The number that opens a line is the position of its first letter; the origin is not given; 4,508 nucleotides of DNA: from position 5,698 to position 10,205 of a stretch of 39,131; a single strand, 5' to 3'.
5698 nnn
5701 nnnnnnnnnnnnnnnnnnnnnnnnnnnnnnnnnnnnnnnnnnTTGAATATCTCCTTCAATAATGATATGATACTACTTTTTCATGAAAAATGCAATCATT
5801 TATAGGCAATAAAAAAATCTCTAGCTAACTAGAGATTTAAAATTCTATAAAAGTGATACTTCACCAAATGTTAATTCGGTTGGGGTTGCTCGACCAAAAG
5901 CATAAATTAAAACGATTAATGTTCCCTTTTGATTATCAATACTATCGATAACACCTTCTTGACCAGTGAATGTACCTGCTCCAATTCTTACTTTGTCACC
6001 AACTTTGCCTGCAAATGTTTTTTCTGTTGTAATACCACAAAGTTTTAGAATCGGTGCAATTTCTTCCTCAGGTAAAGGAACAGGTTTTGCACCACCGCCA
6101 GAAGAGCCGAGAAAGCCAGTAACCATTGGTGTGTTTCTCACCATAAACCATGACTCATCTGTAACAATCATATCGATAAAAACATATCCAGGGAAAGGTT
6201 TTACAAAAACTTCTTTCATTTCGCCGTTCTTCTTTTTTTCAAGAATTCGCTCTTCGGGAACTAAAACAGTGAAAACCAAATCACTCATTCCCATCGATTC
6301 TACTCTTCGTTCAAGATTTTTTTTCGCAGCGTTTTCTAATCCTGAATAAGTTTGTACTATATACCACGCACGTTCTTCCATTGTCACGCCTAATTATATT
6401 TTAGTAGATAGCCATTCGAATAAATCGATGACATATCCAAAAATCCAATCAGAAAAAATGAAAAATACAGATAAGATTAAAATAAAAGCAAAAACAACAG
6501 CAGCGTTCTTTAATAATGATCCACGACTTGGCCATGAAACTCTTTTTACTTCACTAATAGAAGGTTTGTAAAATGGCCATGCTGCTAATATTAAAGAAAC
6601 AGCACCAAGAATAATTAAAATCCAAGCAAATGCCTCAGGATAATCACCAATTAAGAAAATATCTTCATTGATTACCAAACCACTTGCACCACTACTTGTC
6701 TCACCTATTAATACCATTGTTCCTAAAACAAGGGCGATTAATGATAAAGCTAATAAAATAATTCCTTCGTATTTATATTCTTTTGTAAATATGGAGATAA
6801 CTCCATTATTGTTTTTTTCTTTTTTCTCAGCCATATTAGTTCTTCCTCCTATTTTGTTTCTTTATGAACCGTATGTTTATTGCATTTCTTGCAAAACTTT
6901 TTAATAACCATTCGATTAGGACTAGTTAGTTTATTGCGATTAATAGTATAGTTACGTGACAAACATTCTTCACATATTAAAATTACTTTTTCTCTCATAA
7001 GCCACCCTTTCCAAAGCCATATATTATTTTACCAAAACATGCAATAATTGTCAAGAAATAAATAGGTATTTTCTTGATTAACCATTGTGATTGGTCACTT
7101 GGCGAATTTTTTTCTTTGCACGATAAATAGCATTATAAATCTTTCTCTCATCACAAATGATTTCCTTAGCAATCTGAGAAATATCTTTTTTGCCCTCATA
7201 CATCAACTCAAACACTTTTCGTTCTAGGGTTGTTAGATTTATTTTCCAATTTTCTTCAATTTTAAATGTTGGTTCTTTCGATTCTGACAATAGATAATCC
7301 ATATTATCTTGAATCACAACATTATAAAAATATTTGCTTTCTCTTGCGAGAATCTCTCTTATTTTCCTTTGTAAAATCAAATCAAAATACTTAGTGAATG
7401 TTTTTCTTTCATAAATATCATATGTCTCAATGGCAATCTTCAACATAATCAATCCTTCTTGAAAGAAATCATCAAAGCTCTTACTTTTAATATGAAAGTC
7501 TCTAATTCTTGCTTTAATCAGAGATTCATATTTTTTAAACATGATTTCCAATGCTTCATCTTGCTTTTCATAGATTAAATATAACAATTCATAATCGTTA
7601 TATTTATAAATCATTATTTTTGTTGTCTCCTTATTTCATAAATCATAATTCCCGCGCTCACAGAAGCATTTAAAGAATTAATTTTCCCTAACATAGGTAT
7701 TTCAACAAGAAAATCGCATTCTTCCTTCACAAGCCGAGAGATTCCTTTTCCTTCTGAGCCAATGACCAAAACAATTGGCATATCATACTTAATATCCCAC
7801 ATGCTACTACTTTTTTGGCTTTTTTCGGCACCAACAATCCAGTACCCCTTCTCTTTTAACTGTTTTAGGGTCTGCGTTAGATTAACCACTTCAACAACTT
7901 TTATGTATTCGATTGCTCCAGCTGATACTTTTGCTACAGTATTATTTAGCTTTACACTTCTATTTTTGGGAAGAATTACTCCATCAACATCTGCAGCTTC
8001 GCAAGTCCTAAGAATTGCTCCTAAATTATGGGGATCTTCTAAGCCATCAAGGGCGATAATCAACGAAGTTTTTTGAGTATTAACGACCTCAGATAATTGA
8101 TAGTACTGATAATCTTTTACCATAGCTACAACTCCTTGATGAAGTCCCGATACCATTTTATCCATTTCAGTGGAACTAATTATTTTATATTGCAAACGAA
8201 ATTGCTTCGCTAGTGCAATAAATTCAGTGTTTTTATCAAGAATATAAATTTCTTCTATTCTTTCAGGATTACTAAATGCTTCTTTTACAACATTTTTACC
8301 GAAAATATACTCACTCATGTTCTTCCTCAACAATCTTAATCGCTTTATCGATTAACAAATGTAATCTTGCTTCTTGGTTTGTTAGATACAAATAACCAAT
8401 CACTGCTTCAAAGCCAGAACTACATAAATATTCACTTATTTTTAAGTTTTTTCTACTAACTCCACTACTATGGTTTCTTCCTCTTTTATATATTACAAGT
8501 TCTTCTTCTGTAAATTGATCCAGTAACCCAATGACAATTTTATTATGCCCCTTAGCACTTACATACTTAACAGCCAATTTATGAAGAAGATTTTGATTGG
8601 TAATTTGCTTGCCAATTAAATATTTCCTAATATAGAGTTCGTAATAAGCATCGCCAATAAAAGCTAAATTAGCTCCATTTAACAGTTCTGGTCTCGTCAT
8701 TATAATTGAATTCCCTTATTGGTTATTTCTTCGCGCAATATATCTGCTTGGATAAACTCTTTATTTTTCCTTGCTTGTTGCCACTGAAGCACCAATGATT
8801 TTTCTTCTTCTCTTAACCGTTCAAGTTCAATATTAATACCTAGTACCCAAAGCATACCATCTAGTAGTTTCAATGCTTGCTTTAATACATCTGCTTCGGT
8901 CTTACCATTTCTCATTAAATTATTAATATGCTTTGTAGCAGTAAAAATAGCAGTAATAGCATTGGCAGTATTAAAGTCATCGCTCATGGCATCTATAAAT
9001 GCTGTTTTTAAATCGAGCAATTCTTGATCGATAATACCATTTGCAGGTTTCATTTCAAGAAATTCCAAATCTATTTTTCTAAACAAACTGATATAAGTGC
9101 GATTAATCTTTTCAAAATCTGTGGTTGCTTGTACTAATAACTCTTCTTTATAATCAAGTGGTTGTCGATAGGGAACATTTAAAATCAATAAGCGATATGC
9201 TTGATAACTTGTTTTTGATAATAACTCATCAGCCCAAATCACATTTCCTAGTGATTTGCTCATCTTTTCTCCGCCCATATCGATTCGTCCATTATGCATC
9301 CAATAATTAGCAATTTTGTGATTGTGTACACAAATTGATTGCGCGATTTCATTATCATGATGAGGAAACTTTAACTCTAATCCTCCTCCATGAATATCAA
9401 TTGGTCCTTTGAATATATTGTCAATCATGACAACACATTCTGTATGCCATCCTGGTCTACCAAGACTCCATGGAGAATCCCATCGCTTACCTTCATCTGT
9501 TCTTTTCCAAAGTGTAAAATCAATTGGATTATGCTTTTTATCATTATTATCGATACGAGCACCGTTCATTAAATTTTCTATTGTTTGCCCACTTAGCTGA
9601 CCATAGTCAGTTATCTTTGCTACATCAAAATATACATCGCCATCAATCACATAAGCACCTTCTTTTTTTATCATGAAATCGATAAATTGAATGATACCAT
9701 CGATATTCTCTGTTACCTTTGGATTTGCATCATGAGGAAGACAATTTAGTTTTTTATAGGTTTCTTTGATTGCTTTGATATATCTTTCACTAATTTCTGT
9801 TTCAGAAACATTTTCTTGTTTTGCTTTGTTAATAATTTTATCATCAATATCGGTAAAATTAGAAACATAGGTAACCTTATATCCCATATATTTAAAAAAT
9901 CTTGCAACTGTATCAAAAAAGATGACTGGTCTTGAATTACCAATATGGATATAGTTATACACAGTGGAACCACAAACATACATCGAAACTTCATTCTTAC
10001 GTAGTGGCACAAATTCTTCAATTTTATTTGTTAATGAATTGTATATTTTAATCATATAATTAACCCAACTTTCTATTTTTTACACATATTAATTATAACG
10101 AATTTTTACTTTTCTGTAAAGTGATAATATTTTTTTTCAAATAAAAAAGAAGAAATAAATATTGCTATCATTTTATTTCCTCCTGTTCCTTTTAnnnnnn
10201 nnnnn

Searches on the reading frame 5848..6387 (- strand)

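Call 8: search_protein_families(library=pfam, proteins=[window:5848-6387:-], max_evalue=0.00001)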
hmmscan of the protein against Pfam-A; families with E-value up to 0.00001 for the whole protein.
window:5848-6387:- (180 aa): 1 family
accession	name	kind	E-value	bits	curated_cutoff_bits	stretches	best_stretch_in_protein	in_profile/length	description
PF02357.24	NusG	-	1.3e-26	93.3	22.2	1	7-113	2-92/93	Transcription termination factor nusG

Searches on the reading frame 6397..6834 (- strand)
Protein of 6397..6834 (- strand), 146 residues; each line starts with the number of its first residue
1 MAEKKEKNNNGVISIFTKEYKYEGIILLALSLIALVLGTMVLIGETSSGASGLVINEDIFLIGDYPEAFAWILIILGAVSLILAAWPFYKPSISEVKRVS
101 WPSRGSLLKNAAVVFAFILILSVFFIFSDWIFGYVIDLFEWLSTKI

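Call 8: search_protein_families(library=pfam, proteins=[window:6397-6834:-], max_evalue=0.00001)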
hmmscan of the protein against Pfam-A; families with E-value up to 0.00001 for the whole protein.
window:6397-6834:- (146 aa): 1 family
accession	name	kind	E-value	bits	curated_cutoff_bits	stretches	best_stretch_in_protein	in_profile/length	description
PF00584.25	SecE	-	2.6e-14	53.3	22.7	1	88-139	3-54/55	SecE/Sec61-gamma subunits of protein translocation complex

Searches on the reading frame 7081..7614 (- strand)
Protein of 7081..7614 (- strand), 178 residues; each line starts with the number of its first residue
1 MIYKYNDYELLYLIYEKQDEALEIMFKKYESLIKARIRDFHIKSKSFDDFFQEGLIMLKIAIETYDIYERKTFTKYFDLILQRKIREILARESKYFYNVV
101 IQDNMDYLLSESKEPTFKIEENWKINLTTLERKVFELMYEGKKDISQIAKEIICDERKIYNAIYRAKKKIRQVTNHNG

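Call 8: search_protein_families(library=pfam, proteins=[window:7081-7614:-], max_evalue=0.00001)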
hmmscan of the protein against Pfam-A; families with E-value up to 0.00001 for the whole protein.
window:7081-7614:- (178 aa): 1 family
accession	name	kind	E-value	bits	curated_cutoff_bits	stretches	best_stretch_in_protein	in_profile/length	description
PF08281.18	Sigma70_r4_2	-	3e-06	27.2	25.7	1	127-170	11-54/54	Sigma-70, region 4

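Call 55: search_protein_families(library=ncbifam, proteins=[window:7081-7614:-], max_evalue=0.00001)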
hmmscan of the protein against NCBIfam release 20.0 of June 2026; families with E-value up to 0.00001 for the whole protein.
window:7081-7614:- (178 aa): 7 families
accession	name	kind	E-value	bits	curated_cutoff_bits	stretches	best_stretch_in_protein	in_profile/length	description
NF006147.0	PRK08295.1-4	equivalog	3.3e-12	46.4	212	1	6-93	8-95/201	RNA polymerase factor sigma-70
TIGR02859.1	spore_sigH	equivalog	7.7e-11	41.8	294.8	1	5-86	4-85/198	RNA polymerase sporulation sigma factor SigH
NF006148.0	PRK08295.1-5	equivalog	1.2e-10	41.1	208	1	4-85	17-98/218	RNA polymerase sporulation sigma factor SigH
TIGR02937.1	sigma70-ECF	superfamily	5e-10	39.3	42.9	1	20-172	1-163/165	sigma-70 family RNA polymerase sigma factor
NF006145.0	PRK08295.1-2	equivalog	2.8e-08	33.4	212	0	11-85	23-97/213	RNA polymerase sporulation sigma factor SigH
NF006146.0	PRK08295.1-3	equivalog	5.1e-08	32.7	414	0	7-86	18-97/218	RNA polymerase factor sigma-70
NF005248.0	PRK06759.1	equivalog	5.9e-07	29.4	133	1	25-173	9-153/156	RNA polymerase factor sigma-70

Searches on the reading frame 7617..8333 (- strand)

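Call 9: search_protein_families(library=pfam, proteins=[window:7617-8333:-], max_evalue=0.00001)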
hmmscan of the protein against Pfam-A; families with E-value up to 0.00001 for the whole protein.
window:7617-8333:- (239 aa): 2 families
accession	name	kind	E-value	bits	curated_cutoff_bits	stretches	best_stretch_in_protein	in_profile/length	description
PF00588.24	SpoU_methylase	-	3.5e-45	154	29.7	1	91-232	2-142/142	SpoU rRNA Methylase family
PF08032.17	SpoU_sub_bind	-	4.3e-15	56.2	22.8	1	9-78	1-76/76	RNA 2'-O ribose methyltransferase substrate binding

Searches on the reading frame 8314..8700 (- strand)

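Call 9: search_protein_families(library=pfam, proteins=[window:8314-8700:-], max_evalue=0.00001)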
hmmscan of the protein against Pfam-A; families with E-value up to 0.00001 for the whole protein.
window:8314-8700:- (129 aa): 1 family
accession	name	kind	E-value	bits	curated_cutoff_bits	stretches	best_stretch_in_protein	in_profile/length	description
PF00636.31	Ribonuclease_3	-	2.2e-22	80.2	27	1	11-109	2-102/102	Ribonuclease III domain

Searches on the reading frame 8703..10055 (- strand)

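Call 9: search_protein_families(library=pfam, proteins=[window:8703-10055:-], max_evalue=0.00001)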
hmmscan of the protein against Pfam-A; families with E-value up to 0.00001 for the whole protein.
window:8703-10055:- (451 aa): 5 families
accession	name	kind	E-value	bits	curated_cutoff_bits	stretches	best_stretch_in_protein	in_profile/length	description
PF01406.26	tRNA-synt_1e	-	3.7e-118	394.7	27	1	15-311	2-300/301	tRNA synthetases class I (C) catalytic domain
PF09334.17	tRNA-synt_1g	-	6.2e-13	48.7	20.1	1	34-105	12-83/391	tRNA synthetases class I (M)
PF09190.17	DALR_2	-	8e-13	49.2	22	1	352-407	1-55/57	DALR domain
PF01921.24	tRNA-synt_1f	-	8.1e-09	35.3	27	0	258-322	276-340/360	tRNA synthetases class I (K)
PF00133.28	tRNA-synt_1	-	5.2e-06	25.9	22.7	0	258-298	369-409/414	tRNA synthetases class I (I, L, M and V)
